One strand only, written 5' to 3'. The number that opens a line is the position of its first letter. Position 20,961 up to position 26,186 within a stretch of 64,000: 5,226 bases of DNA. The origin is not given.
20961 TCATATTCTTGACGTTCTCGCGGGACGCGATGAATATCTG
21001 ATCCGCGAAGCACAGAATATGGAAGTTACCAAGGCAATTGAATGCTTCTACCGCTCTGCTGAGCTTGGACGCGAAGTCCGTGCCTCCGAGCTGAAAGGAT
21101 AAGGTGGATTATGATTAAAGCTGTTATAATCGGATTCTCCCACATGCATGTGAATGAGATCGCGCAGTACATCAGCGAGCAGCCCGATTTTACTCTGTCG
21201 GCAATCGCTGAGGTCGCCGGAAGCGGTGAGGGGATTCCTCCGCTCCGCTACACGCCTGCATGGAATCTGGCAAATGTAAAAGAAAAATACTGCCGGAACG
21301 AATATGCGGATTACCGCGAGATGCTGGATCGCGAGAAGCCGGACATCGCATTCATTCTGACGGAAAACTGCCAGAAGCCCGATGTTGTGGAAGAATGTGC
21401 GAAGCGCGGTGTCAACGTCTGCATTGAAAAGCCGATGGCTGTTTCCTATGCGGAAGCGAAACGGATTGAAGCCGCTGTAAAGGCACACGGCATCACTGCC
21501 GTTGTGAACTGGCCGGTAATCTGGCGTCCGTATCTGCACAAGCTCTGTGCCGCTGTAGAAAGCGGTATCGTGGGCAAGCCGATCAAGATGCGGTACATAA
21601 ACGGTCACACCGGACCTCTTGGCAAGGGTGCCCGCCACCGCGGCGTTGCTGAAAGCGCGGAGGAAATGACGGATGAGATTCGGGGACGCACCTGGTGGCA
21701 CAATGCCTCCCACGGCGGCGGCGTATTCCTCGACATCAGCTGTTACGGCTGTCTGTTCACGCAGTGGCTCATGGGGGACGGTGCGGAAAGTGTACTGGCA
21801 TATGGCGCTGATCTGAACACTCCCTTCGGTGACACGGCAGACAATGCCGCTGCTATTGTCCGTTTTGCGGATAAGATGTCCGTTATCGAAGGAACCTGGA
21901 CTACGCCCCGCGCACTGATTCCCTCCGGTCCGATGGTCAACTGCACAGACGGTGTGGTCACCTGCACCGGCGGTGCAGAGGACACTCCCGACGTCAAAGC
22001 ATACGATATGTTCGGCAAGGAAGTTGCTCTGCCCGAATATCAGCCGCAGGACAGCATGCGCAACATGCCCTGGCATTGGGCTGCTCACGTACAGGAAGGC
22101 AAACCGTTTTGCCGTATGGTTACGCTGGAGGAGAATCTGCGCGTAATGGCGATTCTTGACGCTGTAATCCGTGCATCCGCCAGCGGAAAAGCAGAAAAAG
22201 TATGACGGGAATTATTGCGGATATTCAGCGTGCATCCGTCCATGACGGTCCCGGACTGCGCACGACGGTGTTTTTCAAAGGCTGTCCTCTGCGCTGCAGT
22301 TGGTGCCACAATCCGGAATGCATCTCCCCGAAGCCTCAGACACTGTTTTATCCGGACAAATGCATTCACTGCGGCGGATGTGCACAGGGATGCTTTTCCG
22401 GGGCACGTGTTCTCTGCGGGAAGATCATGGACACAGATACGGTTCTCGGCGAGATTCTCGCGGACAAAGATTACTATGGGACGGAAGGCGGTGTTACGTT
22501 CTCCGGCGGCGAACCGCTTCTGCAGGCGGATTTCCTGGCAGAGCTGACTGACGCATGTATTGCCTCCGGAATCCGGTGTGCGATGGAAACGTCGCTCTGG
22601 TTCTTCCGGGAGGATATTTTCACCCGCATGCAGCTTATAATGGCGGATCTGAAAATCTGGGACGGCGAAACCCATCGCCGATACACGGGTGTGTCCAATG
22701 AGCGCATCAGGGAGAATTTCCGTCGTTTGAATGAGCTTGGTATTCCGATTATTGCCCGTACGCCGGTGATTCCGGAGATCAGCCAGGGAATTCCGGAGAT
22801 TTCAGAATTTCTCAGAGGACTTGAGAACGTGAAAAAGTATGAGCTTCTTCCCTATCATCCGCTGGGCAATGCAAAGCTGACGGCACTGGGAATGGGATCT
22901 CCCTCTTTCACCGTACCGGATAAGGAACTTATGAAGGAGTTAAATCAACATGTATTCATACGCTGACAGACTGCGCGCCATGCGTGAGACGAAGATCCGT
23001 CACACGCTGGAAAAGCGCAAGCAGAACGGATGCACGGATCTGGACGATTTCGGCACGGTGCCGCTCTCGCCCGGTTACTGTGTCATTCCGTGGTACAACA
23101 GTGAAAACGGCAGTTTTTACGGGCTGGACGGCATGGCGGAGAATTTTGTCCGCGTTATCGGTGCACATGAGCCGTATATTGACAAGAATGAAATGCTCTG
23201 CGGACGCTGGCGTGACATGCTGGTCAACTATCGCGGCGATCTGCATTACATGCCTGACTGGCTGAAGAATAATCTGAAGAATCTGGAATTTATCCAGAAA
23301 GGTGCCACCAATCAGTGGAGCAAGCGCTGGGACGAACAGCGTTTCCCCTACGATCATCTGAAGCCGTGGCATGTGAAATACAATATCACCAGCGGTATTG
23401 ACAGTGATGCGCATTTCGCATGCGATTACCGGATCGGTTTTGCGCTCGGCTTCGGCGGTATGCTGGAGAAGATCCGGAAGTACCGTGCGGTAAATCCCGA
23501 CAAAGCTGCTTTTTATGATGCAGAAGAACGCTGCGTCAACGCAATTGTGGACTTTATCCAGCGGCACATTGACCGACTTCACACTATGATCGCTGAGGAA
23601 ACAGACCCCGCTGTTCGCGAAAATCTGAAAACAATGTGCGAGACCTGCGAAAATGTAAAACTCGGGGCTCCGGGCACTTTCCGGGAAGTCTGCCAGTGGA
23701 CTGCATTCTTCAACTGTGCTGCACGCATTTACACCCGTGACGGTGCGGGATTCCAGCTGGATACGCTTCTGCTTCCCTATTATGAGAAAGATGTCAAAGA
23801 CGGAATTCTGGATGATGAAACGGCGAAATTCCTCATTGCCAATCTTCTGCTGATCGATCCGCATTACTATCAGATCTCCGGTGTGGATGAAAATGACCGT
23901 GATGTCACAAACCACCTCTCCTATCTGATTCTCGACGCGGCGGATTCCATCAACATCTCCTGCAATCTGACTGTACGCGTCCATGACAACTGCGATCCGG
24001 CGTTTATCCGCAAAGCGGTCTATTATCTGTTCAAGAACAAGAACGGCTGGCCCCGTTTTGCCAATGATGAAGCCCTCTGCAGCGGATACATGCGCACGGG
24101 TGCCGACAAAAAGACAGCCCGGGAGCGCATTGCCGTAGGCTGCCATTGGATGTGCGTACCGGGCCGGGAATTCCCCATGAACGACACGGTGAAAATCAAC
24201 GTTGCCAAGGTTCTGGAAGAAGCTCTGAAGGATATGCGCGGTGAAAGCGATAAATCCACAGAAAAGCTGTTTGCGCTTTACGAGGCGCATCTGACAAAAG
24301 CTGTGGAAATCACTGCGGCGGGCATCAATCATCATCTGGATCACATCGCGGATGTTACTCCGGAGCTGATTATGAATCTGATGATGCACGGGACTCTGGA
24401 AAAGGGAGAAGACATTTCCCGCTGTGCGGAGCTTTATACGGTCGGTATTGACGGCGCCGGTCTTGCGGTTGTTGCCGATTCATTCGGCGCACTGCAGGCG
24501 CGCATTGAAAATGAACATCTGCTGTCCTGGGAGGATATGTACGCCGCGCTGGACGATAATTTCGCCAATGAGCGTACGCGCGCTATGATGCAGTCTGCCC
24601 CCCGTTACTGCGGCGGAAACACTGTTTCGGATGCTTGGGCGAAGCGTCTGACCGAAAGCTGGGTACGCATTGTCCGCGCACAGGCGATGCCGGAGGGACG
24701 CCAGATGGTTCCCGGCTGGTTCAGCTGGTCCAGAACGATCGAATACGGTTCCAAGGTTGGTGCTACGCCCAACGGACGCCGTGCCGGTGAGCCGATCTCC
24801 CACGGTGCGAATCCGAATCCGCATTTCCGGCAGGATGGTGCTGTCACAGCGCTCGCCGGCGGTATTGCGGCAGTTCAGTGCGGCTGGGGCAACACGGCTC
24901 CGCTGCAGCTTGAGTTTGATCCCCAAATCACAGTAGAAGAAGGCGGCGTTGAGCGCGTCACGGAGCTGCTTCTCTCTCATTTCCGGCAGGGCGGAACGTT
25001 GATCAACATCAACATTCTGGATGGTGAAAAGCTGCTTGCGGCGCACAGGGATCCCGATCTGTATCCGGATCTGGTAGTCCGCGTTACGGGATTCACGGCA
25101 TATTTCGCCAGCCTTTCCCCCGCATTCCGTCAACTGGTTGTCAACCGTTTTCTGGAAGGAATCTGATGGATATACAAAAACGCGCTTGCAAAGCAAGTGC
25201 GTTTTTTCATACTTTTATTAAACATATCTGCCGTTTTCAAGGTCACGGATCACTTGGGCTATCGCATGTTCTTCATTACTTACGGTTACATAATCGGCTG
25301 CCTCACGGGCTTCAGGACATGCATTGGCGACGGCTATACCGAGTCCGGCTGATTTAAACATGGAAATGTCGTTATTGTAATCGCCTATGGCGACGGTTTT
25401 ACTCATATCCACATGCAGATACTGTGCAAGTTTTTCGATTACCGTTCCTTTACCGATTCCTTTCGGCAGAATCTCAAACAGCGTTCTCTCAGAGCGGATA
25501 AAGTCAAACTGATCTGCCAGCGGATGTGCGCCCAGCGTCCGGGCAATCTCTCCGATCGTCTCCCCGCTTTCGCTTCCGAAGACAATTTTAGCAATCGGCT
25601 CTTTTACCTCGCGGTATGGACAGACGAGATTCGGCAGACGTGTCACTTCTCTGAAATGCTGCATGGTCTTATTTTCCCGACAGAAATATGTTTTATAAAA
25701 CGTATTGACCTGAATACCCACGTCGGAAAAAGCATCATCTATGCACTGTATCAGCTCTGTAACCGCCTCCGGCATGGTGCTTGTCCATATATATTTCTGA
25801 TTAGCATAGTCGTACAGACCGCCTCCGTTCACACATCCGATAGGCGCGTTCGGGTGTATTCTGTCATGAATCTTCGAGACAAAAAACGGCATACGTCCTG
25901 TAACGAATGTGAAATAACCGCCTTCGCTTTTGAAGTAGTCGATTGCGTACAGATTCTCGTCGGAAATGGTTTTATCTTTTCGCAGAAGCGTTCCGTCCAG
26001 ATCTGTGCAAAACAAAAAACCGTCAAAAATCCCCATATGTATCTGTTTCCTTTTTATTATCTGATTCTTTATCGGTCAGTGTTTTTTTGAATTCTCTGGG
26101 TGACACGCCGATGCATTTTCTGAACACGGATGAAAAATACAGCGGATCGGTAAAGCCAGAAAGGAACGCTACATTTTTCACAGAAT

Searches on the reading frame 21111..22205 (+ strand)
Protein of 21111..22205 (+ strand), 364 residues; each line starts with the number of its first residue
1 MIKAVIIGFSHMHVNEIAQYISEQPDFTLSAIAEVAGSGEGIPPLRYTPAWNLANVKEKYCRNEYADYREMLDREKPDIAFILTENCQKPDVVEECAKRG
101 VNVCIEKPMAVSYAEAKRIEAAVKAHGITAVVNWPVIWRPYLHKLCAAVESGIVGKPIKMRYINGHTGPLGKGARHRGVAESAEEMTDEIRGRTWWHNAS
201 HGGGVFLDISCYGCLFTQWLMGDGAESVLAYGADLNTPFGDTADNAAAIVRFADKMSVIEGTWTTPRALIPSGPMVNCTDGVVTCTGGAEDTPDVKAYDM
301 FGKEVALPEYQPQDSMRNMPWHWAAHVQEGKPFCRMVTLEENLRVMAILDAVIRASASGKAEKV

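Call 10: search_protein_families(library=pfam, proteins=[window:21111-22205:+])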
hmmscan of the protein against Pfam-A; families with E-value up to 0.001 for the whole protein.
window:21111-22205:+ (364 aa): 3 families
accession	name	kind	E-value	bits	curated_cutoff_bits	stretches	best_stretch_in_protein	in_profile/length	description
PF01408.29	GFO_IDH_MocA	-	2.2e-16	61.1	24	1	2-132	1-118/120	Oxidoreductase family, NAD-binding Rossmann fold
PF22725.1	GFO_IDH_MocA_C3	-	1.7e-11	44.6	27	1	148-268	7-109/124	GFO/IDH/MocA C-terminal domain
PF02894.22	GFO_IDH_MocA_C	-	1.2e-07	32.3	22.9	1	194-266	31-106/218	Oxidoreductase family, C-terminal alpha/beta domain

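Call 62: search_protein_families(library=ncbifam, proteins=[window:21111-22205:+], max_evalue=0.00001)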
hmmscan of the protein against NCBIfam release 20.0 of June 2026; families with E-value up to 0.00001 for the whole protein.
window:21111-22205:+ (364 aa): 4 families
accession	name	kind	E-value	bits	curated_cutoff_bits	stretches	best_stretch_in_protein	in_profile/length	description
NF040723.1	UDP-GlcNAcDh_Arch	equivalog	3.2e-12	46.6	450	1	53-161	38-145/302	UDP-N-acetylglucosamine 3-dehydrogenase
TIGR04380.1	myo_inos_iolG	equivalog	2.8e-11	42.9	355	1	56-162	43-150/330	inositol 2-dehydrogenase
NF041392.1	XylDh_Gfo6_Halo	equivalog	1.4e-09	37.3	350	1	65-259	71-251/350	D-xylose 1-dehydrogenase Gfo6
NF052479.1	LevoglcsnDh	equivalog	7.7e-08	31.4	650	1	58-161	54-158/386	levoglucosan dehydrogenase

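Call 83: search_solved_structures(query=window:21111-22205:+, max_evalue=0.001, show_alignments=1)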
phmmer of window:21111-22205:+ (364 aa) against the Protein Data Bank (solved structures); distinct sequences matched with E-value up to 0.001: 22.
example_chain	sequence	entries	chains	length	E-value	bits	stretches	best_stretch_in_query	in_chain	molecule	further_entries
3ezy_A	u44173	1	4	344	9.5e-09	37.9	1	54-164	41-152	Dehydrogenase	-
6ktj_A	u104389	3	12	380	3.8e-07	32.6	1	64-162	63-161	Scyllo-inositol dehydrogenase with L-glucose dehydrogenase activity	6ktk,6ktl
5ya8_A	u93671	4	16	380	4.2e-07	32.5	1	64-162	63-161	Scyllo-inositol dehydrogenase with L-glucose dehydrogenase activity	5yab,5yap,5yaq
3cea_A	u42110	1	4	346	1.5e-06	30.7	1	62-162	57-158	Myo-inositol 2-dehydrogenase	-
3db2_A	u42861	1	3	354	1.6e-06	30.6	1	66-133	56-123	putative NADPH-dependent oxidoreductase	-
5a02_A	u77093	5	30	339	3.8e-06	29.3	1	62-158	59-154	ALDOSE-ALDOSE OXIDOREDUCTASE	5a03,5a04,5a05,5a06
8w9s_A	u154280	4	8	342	4.3e-06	29.2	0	193-284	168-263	NADH-dependent dihydrogenase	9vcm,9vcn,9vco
4fb5_A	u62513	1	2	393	6.8e-06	28.5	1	64-158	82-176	Probable oxidoreductase protein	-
9m3d_B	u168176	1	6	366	7.2e-06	28.5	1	66-128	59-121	DgpA1 from W974-1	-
1evj_A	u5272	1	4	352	3.3e-05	26.3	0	64-232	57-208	GLUCOSE-FRUCTOSE OXIDOREDUCTASE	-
3ip3_A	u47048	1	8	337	4e-05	26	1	54-156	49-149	Oxidoreductase, putative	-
3moi_A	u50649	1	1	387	4.4e-05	25.9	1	63-161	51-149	Probable dehydrogenase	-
1ofg_A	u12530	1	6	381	4.4e-05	25.9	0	64-232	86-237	GLUCOSE-FRUCTOSE OXIDOREDUCTASE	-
1ryd_A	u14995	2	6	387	4.4e-05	25.9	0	64-232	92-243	glucose-fructose oxidoreductase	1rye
3e9m_A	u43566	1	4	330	5.5e-05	25.5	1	46-162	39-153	Oxidoreductase, Gfo/Idh/MocA family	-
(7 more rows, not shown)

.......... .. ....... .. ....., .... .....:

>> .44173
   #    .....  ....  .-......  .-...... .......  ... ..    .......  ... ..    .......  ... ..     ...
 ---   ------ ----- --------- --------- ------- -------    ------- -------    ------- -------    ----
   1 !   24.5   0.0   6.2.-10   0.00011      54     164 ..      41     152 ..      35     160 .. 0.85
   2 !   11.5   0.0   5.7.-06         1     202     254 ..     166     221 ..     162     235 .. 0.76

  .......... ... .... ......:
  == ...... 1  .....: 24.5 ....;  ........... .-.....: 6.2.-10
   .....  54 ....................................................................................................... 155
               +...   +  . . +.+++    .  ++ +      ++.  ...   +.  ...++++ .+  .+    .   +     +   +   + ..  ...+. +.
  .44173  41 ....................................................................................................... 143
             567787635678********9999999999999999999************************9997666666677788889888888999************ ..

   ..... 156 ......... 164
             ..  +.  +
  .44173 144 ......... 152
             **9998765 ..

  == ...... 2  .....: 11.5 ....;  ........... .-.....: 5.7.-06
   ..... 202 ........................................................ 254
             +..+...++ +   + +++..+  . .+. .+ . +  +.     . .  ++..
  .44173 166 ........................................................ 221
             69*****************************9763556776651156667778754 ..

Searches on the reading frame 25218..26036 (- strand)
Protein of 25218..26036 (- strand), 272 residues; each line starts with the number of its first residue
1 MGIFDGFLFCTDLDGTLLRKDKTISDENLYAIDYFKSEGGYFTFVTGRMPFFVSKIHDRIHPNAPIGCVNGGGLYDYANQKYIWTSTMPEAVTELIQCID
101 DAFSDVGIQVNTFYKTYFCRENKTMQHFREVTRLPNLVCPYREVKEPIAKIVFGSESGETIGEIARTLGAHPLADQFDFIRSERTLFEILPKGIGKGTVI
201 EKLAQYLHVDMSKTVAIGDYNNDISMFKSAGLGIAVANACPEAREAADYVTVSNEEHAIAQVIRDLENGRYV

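Call 10: search_protein_families(library=pfam, proteins=[window:25218-26036:-])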
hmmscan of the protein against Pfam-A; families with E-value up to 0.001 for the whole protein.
window:25218-26036:- (272 aa): 5 families
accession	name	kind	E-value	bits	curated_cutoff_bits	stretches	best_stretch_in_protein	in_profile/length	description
PF08282.18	Hydrolase_3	-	1.9e-53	182.3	20.9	1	10-263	2-255/255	haloacid dehalogenase-like hydrolase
PF05116.19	S6PP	-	2.6e-14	53.8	20.3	1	161-245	133-219/247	Sucrose-6F-phosphate phosphohydrolase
PF00702.32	Hydrolase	-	8.8e-06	26.7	26.4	1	161-231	128-191/191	haloacid dehalogenase-like hydrolase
PF13419.12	HAD_2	-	0.00016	22.3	23.8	0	112-235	60-176/178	Haloacid dehalogenase-like hydrolase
PF12710.13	HAD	-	0.00025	22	27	0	191-228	150-189/189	haloacid dehalogenase-like hydrolase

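Call 62: search_protein_families(library=ncbifam, proteins=[window:25218-26036:-], max_evalue=0.00001)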
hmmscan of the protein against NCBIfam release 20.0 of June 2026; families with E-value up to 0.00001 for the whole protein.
window:25218-26036:- (272 aa): 20 families
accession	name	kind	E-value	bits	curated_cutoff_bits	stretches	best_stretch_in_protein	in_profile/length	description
TIGR00099.1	Cof-subfamily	subfamily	3.4e-49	167.7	137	1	8-263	1-256/256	Cof-type HAD-IIB family hydrolase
TIGR01482.1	SPP-subfamily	subfamily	2.8e-29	102.3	107.15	1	11-264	3-222/225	sucrose-phosphate phosphatase subfamily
TIGR01487.1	Pglycolate_arch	equivalog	5.4e-27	95.1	122.75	2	187-262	139-214/215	phosphoglycolate phosphatase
NF007821.0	PRK10530.1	equivalog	8.3e-26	90.8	274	1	10-264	7-268/272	pyridoxal phosphatase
NF007806.0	PRK10513.1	equivalog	1.3e-24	87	273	1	9-264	6-265/270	sugar-phosphatase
TIGR01484.1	HAD-SF-IIB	subfamily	1.7e-24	87.1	41.8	1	8-236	1-221/221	HAD-IIB family hydrolase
NF002245.0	PRK01158.1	equivalog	1.8e-24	86.4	198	1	189-267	151-229/233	phosphoglycolate phosphatase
NF045966.1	YcsE_rel_Pase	equivalog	1e-21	77.6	220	1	9-266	5-262/265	YcsE-related riboflavin metabolism phosphatase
NF008213.0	PRK10976.1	equivalog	6.6e-21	75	386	1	10-266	6-263/266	sugar/pyridoxal phosphate phosphatase YigL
NF011705.0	PRK15126.1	equivalog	2.6e-17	63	336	1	11-252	7-245/272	HMP-PP phosphatase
TIGR01485.1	SPP_plant-cyano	equivalog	5.2e-10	39.3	183.65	1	179-243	151-216/249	sucrose-phosphate phosphatase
NF008350.0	PRK11133.1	equivalog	3.1e-09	36.4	413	1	196-248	249-300/324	phosphoserine phosphatase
TIGR01670.1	KdsC-phosphatas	subfamily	3.3e-09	36.9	106.95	1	196-263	77-145/154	3-deoxy-D-manno-octulosonate 8-phosphate phosphatase, YrbI family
TIGR00338.1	serB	equivalog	3.3e-08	33.4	144.15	1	196-254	153-210/219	phosphoserine phosphatase SerB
NF001217.0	PRK00192.1-4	equivalog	1.5e-07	31.2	373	0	186-238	173-225/265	mannosyl-3-phosphoglycerate phosphatase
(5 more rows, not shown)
